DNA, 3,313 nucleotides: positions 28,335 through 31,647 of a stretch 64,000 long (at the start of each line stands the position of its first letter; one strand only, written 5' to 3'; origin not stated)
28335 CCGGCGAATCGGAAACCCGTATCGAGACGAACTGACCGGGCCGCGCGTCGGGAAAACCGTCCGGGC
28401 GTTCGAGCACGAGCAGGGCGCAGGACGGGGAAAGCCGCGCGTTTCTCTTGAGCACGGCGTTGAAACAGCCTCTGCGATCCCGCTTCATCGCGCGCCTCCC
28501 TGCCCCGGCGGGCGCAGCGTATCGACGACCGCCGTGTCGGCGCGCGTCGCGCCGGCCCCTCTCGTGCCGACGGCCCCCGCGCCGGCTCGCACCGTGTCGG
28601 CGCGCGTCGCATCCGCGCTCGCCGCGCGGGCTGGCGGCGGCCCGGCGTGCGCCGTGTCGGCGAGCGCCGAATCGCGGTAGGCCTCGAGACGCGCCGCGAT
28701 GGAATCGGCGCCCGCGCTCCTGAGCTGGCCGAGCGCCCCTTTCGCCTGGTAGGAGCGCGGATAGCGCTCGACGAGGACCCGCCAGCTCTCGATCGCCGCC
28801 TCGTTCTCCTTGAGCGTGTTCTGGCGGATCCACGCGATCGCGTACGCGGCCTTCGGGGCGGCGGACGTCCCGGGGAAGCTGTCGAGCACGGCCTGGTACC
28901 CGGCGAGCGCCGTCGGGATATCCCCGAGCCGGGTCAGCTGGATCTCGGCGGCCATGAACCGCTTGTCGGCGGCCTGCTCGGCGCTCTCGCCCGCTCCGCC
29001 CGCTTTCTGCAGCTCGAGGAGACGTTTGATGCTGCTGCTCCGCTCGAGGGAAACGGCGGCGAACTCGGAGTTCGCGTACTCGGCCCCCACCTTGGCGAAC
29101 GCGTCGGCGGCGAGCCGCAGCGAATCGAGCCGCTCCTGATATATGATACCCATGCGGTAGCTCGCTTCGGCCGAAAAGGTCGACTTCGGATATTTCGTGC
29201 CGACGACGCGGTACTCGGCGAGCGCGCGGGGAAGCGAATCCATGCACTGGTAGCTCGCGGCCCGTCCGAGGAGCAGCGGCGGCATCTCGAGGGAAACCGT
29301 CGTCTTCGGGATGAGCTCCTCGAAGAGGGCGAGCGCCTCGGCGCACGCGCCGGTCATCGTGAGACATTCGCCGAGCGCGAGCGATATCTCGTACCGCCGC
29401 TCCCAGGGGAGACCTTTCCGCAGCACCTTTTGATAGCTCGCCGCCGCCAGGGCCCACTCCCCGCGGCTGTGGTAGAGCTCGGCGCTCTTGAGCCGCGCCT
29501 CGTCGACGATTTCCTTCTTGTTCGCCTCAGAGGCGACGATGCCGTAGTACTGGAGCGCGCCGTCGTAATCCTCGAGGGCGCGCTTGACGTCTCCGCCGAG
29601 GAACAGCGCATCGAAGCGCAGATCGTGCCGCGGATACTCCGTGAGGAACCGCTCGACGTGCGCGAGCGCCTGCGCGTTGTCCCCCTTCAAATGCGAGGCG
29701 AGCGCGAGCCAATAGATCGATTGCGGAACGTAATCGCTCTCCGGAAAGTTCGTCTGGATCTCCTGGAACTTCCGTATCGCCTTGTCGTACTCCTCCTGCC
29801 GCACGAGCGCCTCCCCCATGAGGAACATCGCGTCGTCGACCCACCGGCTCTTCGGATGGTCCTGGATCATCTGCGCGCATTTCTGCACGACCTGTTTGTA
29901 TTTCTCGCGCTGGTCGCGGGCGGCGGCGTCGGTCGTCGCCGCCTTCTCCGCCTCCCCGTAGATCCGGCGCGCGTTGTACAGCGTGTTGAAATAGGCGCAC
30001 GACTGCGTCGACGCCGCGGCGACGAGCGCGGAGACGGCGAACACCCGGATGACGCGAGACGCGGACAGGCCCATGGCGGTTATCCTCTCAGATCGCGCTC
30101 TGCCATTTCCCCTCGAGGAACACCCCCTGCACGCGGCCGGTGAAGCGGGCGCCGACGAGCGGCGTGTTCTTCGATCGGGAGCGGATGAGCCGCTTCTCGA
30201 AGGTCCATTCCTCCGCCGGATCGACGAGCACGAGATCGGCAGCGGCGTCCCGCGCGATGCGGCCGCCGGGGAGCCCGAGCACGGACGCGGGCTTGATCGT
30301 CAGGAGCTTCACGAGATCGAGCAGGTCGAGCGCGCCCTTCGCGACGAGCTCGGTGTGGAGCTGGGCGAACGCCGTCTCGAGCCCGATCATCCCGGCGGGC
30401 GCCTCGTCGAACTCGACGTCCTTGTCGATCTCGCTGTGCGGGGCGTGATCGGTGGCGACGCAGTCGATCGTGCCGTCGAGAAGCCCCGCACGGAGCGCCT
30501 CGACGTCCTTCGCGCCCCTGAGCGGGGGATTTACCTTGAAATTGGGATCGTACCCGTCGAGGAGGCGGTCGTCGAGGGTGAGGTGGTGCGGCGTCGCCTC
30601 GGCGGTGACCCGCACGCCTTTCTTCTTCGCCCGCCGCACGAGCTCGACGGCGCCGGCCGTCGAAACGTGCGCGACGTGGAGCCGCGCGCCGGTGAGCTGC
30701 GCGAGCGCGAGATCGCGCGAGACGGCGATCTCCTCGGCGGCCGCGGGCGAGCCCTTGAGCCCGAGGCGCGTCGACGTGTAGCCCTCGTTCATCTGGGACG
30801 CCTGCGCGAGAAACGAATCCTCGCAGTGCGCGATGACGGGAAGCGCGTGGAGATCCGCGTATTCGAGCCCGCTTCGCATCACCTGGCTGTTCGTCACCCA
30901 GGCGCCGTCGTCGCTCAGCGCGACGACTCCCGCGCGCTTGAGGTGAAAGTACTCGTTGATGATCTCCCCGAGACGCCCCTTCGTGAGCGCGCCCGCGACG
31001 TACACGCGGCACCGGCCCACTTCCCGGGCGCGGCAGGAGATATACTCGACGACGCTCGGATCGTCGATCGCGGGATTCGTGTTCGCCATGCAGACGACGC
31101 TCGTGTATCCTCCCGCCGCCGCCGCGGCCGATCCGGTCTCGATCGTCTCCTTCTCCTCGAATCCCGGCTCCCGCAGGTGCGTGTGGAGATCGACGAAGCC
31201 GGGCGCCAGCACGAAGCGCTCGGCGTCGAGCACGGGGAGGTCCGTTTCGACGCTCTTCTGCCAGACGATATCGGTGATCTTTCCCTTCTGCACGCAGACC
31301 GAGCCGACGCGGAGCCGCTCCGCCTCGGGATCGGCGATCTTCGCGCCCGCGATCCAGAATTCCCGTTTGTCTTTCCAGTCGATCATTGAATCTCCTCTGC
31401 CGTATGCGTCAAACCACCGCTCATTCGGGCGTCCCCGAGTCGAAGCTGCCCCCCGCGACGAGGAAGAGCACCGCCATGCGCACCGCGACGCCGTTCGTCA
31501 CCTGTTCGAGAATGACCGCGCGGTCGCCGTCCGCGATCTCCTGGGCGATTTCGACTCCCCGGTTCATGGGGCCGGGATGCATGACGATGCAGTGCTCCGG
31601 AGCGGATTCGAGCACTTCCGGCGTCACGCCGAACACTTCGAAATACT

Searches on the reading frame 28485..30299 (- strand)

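Call 50: search_protein_families(library=pfam, proteins=[window:28485-30299:-], max_evalue=0.00001)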
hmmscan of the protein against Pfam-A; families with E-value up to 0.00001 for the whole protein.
window:28485-30299:- (604 aa): 10 families
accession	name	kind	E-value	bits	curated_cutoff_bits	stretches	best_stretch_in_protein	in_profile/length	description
PF13174.12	TPR_6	-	1e-26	92.1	26.3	0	156-188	1-33/33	Tetratricopeptide repeat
PF13525.12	YfiO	-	3.6e-16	60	25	1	158-238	8-88/203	Outer membrane lipoprotein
PF13432.12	TPR_16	-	3.2e-11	43.9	32.7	0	274-331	5-59/65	Tetratricopeptide repeat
PF07719.23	TPR_2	-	1.2e-10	41.1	27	0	156-186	2-32/34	Tetratricopeptide repeat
PF14559.12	TPR_19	-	9e-09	36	25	0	280-332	5-54/68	Tetratricopeptide repeat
PF13176.12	TPR_7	-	6.6e-08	32.5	27.9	0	273-294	6-27/36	Tetratricopeptide repeat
PF13424.12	TPR_12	-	2.5e-07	31.2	30.1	0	196-252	6-68/77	Tetratricopeptide repeat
PF13428.12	TPR_14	-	5.4e-07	30.1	23.5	0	157-189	3-35/44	Tetratricopeptide repeat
PF00515.34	TPR_1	-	5.6e-07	29.6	27.8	0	157-180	3-26/34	Tetratricopeptide repeat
PF13512.12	TPR_18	-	2.9e-06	28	21.9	0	162-243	17-98/145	Tetratricopeptide repeat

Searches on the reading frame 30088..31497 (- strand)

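Call 50: search_protein_families(library=pfam, proteins=[window:30088-31497:-], max_evalue=0.00001)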
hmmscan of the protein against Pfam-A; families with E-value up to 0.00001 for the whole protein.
window:30088-31497:- (469 aa): 3 families
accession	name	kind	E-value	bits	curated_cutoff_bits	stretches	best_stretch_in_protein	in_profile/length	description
PF01979.26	Amidohydro_1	-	9.4e-27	94.6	25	1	97-465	2-344/345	Amidohydrolase family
PF12890.13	DHOase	-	3e-10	40.8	21.2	1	96-280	3-139/142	Dihydro-orotase-like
PF07969.17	Amidohydro_3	-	8.1e-09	35.9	29.7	0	270-428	306-446/472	Amidohydrolase family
